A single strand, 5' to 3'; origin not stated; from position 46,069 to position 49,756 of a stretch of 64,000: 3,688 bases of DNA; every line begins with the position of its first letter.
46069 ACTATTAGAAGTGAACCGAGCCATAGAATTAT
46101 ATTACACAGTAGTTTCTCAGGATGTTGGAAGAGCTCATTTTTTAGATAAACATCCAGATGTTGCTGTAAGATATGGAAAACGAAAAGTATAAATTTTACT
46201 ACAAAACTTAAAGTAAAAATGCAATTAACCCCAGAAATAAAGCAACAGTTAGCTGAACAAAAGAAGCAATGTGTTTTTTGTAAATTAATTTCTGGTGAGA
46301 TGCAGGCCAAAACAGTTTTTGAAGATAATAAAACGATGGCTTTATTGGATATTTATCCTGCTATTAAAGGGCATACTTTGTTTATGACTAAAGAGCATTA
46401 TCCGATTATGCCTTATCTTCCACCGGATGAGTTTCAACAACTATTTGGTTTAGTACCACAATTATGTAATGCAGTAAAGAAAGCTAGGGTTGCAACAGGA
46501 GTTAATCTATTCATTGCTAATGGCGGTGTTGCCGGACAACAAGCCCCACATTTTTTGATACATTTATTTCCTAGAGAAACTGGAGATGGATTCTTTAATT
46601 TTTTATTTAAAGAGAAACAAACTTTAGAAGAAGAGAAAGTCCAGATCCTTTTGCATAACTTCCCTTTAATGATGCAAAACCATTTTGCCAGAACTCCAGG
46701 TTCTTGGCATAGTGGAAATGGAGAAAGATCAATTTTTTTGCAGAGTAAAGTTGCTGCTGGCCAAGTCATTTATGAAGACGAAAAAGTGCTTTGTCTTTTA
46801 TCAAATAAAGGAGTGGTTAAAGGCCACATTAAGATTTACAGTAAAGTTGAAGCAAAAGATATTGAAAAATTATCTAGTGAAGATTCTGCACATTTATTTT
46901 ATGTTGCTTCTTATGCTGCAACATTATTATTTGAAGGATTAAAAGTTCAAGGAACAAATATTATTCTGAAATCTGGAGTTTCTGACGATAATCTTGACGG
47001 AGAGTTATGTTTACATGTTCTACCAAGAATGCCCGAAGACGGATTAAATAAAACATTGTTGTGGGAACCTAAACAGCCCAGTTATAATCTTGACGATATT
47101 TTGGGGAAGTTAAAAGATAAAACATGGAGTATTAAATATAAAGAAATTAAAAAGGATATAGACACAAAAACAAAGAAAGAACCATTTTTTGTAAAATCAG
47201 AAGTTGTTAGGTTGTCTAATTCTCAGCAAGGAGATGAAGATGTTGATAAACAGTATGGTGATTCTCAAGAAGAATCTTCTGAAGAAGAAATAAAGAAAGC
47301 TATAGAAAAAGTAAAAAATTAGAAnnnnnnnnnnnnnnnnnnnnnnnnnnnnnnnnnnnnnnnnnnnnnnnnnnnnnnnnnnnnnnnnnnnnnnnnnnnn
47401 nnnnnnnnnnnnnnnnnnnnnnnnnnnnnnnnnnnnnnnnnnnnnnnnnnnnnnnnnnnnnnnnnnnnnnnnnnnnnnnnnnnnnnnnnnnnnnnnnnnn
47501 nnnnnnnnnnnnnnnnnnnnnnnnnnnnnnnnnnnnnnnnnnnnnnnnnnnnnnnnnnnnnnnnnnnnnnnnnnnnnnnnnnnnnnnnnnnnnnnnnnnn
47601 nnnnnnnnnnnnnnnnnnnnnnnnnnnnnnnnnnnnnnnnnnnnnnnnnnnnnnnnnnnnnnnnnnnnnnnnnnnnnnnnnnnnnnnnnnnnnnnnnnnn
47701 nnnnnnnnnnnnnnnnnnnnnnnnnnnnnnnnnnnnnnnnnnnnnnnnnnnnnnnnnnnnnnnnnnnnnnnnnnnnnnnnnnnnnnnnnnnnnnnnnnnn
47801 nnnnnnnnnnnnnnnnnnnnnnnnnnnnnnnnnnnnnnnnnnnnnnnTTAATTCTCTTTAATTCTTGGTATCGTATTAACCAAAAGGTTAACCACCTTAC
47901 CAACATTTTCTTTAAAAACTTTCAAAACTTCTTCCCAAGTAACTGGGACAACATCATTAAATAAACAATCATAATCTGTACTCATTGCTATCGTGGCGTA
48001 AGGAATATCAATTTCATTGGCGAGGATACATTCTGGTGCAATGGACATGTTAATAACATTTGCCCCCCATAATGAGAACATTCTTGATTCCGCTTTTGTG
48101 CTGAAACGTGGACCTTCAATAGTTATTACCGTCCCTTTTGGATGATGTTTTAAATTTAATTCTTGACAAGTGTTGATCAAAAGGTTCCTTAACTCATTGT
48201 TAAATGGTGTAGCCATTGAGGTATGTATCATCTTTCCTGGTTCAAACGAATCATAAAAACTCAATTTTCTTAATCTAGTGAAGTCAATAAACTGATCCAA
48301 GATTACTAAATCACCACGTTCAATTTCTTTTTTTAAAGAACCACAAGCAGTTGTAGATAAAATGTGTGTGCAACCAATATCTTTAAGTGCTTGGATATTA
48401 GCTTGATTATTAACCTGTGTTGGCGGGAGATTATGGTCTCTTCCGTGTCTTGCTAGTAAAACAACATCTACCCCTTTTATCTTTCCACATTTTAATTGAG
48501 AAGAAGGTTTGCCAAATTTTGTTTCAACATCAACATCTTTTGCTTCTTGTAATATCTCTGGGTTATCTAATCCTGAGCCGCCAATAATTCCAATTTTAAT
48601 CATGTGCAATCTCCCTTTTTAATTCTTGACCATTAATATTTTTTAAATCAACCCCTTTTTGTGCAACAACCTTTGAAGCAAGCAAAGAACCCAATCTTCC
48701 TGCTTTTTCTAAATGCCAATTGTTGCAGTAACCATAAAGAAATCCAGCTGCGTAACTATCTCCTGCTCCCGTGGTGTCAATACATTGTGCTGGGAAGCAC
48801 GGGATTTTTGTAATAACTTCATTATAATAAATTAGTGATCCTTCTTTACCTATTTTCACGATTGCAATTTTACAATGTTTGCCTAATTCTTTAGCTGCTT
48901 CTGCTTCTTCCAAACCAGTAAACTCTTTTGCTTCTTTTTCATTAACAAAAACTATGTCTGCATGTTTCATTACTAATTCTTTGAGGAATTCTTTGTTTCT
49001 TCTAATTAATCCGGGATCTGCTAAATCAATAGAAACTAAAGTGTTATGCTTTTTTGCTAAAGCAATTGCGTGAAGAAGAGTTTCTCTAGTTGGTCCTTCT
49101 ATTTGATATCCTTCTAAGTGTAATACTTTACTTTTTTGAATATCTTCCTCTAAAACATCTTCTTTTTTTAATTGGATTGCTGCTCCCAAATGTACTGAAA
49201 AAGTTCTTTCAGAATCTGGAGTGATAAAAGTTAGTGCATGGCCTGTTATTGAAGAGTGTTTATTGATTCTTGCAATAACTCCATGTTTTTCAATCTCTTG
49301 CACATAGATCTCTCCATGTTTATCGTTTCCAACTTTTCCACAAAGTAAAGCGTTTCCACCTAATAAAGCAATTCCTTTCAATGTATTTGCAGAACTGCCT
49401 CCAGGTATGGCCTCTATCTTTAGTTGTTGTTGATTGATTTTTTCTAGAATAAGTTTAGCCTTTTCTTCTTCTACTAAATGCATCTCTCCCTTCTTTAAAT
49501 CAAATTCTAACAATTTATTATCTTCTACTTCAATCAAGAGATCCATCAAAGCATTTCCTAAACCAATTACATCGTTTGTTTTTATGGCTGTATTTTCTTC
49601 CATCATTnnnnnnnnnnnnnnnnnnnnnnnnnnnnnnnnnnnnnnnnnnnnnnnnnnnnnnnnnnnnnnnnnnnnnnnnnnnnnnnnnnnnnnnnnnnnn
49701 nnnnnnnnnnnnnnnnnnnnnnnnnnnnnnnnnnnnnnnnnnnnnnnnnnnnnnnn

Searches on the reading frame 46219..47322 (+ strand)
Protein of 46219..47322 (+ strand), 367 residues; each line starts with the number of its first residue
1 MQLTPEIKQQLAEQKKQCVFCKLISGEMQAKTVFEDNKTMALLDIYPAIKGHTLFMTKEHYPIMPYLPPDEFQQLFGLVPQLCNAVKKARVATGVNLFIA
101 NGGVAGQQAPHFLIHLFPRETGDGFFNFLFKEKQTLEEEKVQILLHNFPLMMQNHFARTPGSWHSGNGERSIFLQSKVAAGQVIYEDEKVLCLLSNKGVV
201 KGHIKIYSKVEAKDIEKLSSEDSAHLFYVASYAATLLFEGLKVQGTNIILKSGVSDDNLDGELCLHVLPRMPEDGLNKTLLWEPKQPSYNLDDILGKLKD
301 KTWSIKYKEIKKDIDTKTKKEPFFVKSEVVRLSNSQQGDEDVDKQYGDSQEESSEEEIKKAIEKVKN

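Call 56: search_protein_families(library=pfam, proteins=[window:46219-47322:+], max_evalue=0.00001)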
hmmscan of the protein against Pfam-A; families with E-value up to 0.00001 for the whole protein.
window:46219-47322:+ (367 aa): 2 families
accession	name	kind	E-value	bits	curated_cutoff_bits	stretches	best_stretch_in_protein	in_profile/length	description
PF01230.28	HIT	-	2.7e-26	92.5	21.5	2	26-121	2-97/98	HIT domain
PF11969.13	DcpS_C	-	1.7e-08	35.4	24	1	17-115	1-98/114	Scavenger mRNA decapping enzyme C-term binding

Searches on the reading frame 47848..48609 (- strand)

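Call 56: search_protein_families(library=pfam, proteins=[window:47848-48609:-], max_evalue=0.00001)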
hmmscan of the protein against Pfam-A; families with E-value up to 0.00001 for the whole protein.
window:47848-48609:- (253 aa): 1 family
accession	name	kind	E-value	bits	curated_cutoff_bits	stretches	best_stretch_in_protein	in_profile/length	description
PF01048.26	PNP_UDP_1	-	7.9e-44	150.2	25.1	1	5-244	1-229/233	Phosphorylase superfamily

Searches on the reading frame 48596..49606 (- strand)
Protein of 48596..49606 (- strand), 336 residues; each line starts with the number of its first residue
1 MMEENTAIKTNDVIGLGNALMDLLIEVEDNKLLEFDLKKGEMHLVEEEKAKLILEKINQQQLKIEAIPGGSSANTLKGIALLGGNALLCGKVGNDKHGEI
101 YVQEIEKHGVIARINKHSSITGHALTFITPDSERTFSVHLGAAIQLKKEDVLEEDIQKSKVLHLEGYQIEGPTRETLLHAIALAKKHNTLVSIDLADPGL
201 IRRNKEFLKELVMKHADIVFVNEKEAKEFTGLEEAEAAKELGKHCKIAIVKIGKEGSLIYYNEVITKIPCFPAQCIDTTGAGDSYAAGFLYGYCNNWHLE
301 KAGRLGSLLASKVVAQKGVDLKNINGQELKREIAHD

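Call 56: search_protein_families(library=pfam, proteins=[window:48596-49606:-], max_evalue=0.00001)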
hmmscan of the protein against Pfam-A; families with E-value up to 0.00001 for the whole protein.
window:48596-49606:- (336 aa): 1 family
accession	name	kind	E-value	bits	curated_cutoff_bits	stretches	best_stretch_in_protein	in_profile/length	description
PF00294.29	PfkB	-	7.1e-52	177.1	25.8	1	55-320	23-296/302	pfkB family carbohydrate kinase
